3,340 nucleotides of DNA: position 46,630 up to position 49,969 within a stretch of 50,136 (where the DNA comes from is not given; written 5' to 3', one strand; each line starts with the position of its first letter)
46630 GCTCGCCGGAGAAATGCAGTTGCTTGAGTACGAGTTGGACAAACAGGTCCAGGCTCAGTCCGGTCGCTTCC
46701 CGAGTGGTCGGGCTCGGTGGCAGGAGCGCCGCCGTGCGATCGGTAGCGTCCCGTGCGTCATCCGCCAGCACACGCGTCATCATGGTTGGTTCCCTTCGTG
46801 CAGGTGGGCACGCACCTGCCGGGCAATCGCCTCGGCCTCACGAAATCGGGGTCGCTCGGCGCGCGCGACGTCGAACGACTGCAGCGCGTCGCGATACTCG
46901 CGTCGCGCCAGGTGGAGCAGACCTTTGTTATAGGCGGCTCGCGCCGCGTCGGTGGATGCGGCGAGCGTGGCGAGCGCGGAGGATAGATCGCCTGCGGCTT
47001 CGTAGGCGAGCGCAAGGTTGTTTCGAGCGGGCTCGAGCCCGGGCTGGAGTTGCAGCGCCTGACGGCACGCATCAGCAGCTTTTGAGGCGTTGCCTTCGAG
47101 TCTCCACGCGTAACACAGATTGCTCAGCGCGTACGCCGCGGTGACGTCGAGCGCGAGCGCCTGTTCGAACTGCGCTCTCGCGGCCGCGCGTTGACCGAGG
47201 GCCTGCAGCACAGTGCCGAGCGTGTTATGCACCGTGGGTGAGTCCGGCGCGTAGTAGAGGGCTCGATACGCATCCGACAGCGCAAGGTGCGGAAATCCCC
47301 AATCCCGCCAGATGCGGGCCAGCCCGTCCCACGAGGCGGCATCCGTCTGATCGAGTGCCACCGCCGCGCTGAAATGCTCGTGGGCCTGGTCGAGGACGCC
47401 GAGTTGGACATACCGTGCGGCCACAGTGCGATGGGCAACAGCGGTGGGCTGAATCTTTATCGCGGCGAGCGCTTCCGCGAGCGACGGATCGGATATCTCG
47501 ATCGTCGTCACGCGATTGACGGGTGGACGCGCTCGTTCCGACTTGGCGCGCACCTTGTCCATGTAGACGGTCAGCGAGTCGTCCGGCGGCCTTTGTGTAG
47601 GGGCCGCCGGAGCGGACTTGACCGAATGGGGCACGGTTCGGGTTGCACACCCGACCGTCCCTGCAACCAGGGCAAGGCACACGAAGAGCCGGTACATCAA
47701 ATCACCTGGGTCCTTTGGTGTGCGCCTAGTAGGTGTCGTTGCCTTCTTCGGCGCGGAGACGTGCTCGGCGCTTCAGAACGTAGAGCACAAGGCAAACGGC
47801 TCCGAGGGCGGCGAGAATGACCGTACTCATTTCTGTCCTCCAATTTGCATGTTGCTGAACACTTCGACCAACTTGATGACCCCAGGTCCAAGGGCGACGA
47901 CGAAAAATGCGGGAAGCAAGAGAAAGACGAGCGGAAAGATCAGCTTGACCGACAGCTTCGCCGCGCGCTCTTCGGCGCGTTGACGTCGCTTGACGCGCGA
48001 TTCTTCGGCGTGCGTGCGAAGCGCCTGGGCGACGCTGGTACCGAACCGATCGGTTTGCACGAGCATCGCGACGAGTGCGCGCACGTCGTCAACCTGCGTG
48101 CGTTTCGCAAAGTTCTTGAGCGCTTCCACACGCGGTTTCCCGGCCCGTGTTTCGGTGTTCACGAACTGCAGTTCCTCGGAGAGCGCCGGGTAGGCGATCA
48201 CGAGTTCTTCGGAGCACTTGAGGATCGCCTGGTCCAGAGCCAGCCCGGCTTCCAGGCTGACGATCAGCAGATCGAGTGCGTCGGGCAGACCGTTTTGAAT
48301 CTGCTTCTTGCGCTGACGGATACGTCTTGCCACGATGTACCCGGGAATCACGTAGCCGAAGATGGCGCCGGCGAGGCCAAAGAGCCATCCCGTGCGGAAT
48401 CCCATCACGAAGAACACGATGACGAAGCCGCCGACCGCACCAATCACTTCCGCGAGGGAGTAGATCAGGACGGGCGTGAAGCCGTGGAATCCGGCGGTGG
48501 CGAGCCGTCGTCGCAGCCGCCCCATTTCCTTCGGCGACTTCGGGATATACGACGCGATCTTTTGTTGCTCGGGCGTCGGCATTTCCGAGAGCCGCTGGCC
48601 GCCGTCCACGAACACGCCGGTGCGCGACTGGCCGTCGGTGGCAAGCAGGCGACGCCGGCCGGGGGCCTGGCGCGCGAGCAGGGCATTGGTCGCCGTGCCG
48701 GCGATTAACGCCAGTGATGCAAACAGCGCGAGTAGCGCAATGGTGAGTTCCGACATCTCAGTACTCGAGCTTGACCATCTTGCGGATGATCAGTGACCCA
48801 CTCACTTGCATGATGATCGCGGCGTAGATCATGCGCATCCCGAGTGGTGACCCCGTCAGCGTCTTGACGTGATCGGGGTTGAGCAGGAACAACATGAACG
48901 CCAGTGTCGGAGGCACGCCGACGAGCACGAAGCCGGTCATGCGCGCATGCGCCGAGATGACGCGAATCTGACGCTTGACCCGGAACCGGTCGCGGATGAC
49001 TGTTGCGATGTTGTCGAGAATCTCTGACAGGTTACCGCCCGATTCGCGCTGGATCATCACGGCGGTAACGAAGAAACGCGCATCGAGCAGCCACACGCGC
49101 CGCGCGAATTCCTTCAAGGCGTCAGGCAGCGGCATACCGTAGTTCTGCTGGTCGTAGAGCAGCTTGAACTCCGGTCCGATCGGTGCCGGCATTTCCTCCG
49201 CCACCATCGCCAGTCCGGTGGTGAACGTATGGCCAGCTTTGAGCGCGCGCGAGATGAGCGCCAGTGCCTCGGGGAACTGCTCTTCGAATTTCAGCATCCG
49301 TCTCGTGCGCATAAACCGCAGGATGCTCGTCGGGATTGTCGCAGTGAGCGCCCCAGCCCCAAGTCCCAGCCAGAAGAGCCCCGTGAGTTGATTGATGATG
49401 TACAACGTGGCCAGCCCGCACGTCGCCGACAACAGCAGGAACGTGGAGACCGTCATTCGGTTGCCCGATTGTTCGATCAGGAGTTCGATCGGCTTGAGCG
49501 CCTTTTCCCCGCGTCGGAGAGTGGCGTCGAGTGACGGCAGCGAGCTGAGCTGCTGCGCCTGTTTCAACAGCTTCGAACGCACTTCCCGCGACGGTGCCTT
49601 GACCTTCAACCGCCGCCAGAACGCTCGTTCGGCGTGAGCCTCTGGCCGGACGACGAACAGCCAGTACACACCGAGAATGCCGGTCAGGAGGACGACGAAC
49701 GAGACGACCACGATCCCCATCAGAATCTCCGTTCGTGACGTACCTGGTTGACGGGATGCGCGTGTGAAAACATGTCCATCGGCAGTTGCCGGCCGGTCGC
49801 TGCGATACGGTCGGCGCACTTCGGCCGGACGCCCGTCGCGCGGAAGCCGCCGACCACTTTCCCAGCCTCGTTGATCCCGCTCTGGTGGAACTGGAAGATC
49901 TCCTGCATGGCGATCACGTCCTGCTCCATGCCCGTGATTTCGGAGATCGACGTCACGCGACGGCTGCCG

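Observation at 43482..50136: Tad pilus operon carries a wHTH-AAA+ ATPase and a secreted tandem-VWA protein where tadE/F/G normally sit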

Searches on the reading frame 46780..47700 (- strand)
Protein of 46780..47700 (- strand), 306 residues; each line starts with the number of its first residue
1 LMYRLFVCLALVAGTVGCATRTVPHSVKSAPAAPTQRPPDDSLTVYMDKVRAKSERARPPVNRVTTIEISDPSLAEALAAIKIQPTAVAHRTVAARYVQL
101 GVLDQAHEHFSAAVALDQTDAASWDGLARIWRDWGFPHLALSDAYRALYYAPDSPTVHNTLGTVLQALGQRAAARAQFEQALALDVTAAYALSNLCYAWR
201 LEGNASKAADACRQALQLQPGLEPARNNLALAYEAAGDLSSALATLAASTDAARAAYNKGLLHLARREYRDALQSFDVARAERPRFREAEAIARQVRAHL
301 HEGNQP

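Call 5: search_protein_families(library=pfam, proteins=[window:46780-47700:-], max_evalue=0.01)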
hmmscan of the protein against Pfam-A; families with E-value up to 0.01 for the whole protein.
window:46780-47700:- (306 aa): 11 families
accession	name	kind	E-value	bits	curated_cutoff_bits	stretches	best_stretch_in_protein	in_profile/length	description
PF07719.23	TPR_2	-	3.2e-18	64.7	27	2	156-185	2-31/34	Tetratricopeptide repeat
PF00515.34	TPR_1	-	2.2e-14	53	27.8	1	189-220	1-32/34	Tetratricopeptide repeat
PF13181.12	TPR_8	-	1.8e-08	34.3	25.7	0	157-185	3-31/34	Tetratricopeptide repeat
PF14559.12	TPR_19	-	5.4e-08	33.5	25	1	202-254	4-56/68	Tetratricopeptide repeat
PF13414.12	TPR_11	-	2.5e-07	30.7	26.8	0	96-124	3-31/42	TPR repeat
PF13431.12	TPR_17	-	2.9e-07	30.7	24.4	0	211-243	1-33/34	Tetratricopeptide repeat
PF13432.12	TPR_16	-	1.2e-06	29.3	32.7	1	160-221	2-63/65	Tetratricopeptide repeat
PF13428.12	TPR_14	-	2.3e-05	25.1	23.5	0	89-130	3-44/44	Tetratricopeptide repeat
PF13424.12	TPR_12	-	4.4e-05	24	30.1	1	150-184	40-74/77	Tetratricopeptide repeat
PF13371.12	TPR_9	-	9.8e-05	22.7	35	0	140-185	14-59/73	Tetratricopeptide repeat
PF13374.12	TPR_10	-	0.0031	17.9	27.5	1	159-184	6-31/42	Tetratricopeptide repeat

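Call 6: search_protein_families(library=ncbifam, proteins=[window:46780-47700:-], max_evalue=0.01)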
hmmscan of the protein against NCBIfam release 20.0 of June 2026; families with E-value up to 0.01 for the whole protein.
window:46780-47700:- (306 aa): 13 families
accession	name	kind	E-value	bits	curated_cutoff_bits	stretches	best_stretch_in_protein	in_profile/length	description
TIGR02521.1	type_IV_pilW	equivalog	4e-15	56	154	2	84-251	28-197/234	type IV pilus biogenesis/stability protein PilW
TIGR02917.1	PEP_TPR_lipo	equivalog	1.6e-12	46.1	312.2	1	79-305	524-752/899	XrtA/PEP-CTERM system TPR-repeat protein PrsT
NF040959.1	MamA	equivalog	1.4e-09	37.7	200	1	140-218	124-202/204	magnetosome protein MamA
NF008391.2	PRK11189.1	equivalog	1.5e-07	31.2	250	2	134-210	78-154/297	lipoprotein NlpI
NF033758.1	gliding_GltE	equivalog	4.7e-07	29.1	225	1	92-193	159-258/411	adventurous gliding motility TPR repeat lipoprotein GltE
NF033762.1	social_mot_Tgl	equivalog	8.7e-07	28.5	225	1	93-247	37-194/252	social motility TPR repeat lipoprotein Tgl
NF002725.1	PRK02603.1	equivalog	1.6e-06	28.3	143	1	162-242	42-125/173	photosystem I assembly protein Ycf3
NF047371.1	FlcA_CTERM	equivalog_domain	2e-05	23.3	300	0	140-183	492-535/646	periplasmic flagellar collar protein FlcA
NF033920.0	C39_PA2778_fam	equivalog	2.6e-05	23.8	150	1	151-220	186-255/255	PA2778 family cysteine peptidase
TIGR02552.1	LcrH_SycD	equivalog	4.1e-05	23.3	104.8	1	94-185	25-116/136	SycD/LcrH family type III secretion system chaperone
NF008757.0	PRK11788.1-5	equivalog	0.002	17.4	363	0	89-218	109-236/388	lipopolysaccharide assembly protein LapB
NF047507.1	TPR_BatC_Lepto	exception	0.007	15.8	175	0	164-229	67-136/214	TPR repeat-containing protein BatC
NF052415.1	T3SS_chap_SctY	equivalog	0.01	16.4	70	0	93-183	12-105/106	type III secretion apparatus assembly chaperone SctY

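Call 69: search_protein_families(library=padloc, proteins=[window:46780-47700:-], max_evalue=0.01)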
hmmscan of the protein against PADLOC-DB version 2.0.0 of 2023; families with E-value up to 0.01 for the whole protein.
window:46780-47700:- (306 aa): 0 families

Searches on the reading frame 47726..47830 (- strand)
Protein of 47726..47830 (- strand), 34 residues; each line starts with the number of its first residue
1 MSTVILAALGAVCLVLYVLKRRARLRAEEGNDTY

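Call 5: search_protein_families(library=pfam, proteins=[window:47726-47830:-], max_evalue=0.01)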
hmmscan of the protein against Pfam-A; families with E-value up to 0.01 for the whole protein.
window:47726-47830:- (34 aa): 0 families

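Call 6: search_protein_families(library=ncbifam, proteins=[window:47726-47830:-], max_evalue=0.01)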
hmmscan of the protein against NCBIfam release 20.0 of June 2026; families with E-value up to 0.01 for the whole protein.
window:47726-47830:- (34 aa): 0 families

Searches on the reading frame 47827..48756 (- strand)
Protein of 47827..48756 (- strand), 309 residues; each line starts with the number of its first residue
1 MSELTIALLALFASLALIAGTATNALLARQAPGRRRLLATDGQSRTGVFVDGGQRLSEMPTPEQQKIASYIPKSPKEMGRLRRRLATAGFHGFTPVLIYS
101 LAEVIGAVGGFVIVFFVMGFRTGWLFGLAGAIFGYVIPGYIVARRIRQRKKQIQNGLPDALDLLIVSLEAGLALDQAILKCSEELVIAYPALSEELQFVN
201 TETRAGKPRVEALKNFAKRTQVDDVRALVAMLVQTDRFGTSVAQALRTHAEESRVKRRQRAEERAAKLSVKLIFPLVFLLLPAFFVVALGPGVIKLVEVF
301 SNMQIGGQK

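Call 5: search_protein_families(library=pfam, proteins=[window:47827-48756:-], max_evalue=0.01)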
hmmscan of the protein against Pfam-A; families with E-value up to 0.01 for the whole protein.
window:47827-48756:- (309 aa): 2 families
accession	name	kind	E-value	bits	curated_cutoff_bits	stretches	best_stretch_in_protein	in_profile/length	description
PF00482.28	T2SSF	-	1e-17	64.7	25.2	1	161-289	2-124/125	Type II secretion system (T2SS), protein F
PF21724.2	DUF6861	-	0.00068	19.6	28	0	78-137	13-72/194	Family of unknown function (DUF6861)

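Call 6: search_protein_families(library=ncbifam, proteins=[window:47827-48756:-], max_evalue=0.01)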
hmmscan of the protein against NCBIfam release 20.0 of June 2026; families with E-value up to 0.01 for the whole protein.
window:47827-48756:- (309 aa): 2 families
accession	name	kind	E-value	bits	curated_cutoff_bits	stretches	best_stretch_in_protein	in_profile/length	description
NF046075.1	UpsF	equivalog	9.6e-05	21.3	400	1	112-284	51-216/484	membrane pilin protein UpsF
TIGR00188.1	rnpA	equivalog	0.0076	16.5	38.35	0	142-176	60-93/111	ribonuclease P protein component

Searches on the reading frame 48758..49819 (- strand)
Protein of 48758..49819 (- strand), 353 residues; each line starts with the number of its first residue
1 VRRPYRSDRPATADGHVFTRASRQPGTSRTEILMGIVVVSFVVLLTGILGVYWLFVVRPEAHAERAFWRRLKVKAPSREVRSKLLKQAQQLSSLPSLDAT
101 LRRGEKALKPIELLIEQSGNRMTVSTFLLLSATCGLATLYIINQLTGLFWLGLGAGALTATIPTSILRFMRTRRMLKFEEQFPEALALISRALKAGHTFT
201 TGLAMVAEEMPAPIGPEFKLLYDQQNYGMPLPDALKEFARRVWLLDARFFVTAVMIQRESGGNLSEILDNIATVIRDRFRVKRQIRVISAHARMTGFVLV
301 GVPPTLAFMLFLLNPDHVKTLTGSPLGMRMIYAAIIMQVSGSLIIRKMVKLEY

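Call 5: search_protein_families(library=pfam, proteins=[window:48758-49819:-], max_evalue=0.01)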
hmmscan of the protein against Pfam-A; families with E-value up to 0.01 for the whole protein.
window:48758-49819:- (353 aa): 1 family
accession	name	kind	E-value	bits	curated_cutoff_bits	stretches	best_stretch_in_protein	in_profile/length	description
PF00482.28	T2SSF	-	2.4e-20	73.2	25.2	1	186-310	2-123/125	Type II secretion system (T2SS), protein F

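Call 6: search_protein_families(library=ncbifam, proteins=[window:48758-49819:-], max_evalue=0.01)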
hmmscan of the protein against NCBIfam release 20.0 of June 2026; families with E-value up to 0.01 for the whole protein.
window:48758-49819:- (353 aa): 1 family
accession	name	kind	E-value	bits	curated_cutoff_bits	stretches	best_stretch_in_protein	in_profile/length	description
NF046075.1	UpsF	equivalog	0.00015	20.6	400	1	137-340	274-460/484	membrane pilin protein UpsF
